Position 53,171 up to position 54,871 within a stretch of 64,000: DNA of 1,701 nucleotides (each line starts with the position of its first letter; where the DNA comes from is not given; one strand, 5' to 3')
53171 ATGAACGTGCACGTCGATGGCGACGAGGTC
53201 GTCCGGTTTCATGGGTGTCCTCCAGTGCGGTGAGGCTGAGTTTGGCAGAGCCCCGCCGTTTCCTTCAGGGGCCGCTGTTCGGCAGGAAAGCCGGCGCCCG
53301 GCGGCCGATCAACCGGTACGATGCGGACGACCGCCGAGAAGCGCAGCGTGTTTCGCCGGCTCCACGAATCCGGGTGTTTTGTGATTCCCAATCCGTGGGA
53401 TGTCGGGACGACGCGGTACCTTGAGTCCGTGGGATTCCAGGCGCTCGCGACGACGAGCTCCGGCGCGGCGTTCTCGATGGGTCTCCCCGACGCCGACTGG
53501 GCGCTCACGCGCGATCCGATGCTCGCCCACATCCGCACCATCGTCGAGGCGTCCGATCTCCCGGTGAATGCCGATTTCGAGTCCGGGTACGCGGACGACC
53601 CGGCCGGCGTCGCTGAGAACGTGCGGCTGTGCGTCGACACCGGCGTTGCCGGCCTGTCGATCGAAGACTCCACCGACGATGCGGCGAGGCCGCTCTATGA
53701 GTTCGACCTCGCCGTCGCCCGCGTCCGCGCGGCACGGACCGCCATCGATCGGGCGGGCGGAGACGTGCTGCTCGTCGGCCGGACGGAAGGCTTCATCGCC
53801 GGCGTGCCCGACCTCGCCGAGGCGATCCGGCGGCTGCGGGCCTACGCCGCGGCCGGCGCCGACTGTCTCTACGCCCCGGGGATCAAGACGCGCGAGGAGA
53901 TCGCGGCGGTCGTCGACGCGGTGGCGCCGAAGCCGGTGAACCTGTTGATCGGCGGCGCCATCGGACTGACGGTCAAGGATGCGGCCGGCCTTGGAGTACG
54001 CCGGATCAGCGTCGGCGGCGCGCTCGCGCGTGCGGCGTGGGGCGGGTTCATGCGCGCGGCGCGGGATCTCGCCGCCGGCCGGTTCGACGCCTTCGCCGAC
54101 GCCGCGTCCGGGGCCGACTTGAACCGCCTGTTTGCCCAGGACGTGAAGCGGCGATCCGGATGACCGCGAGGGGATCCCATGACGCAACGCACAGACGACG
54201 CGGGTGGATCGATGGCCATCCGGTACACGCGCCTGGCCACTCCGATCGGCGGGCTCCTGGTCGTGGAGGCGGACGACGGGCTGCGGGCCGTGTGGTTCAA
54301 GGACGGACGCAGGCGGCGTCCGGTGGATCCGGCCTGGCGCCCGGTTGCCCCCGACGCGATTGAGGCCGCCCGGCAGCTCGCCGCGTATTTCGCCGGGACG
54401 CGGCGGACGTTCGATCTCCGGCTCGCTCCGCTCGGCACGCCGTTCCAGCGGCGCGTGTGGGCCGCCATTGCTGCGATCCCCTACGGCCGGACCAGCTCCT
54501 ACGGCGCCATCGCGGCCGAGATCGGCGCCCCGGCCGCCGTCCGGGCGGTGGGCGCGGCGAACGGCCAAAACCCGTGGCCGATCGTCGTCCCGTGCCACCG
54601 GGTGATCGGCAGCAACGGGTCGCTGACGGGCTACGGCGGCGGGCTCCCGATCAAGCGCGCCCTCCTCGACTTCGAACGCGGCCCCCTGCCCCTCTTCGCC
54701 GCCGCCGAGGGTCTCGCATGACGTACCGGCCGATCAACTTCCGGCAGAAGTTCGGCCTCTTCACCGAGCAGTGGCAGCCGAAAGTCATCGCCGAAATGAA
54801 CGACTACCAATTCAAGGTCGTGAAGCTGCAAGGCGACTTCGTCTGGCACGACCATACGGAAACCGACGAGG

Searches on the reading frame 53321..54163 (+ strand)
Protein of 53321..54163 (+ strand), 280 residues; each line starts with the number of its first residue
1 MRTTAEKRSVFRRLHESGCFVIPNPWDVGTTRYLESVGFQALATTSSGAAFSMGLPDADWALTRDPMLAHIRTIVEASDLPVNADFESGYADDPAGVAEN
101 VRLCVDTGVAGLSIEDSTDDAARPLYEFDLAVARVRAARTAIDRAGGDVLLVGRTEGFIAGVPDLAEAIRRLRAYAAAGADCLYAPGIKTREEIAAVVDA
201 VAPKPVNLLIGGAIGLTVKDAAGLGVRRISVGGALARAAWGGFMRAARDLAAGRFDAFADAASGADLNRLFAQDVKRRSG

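Call 12: search_protein_families(library=pfam, proteins=[window:53321-54163:+], max_evalue=0.001)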
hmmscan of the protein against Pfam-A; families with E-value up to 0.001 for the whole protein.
window:53321-54163:+ (280 aa): 1 family
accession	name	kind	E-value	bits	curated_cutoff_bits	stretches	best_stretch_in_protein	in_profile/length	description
PF13714.12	PEP_mutase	-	1.7e-73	247.6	31.5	1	11-250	1-239/240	Phosphoenolpyruvate phosphomutase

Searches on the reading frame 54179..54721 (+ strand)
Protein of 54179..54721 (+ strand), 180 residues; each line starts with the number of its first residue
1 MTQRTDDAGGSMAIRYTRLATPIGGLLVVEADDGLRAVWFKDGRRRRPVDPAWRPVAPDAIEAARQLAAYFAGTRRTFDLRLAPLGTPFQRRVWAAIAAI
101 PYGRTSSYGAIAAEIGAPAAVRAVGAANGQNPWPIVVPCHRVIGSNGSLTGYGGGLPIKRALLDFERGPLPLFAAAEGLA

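Call 12: search_protein_families(library=pfam, proteins=[window:54179-54721:+], max_evalue=0.001)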
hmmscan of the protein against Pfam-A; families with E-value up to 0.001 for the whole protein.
window:54179-54721:+ (180 aa): 2 families
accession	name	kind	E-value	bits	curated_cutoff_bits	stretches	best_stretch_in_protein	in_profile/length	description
PF01035.26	DNA_binding_1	-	2.6e-35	120.6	27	1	88-167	1-80/81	6-O-methylguanine DNA methyltransferase, DNA binding domain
PF02870.21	Methyltransf_1N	-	3.4e-08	34.4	21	1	14-83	1-70/71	6-O-methylguanine DNA methyltransferase, ribonuclease-like domain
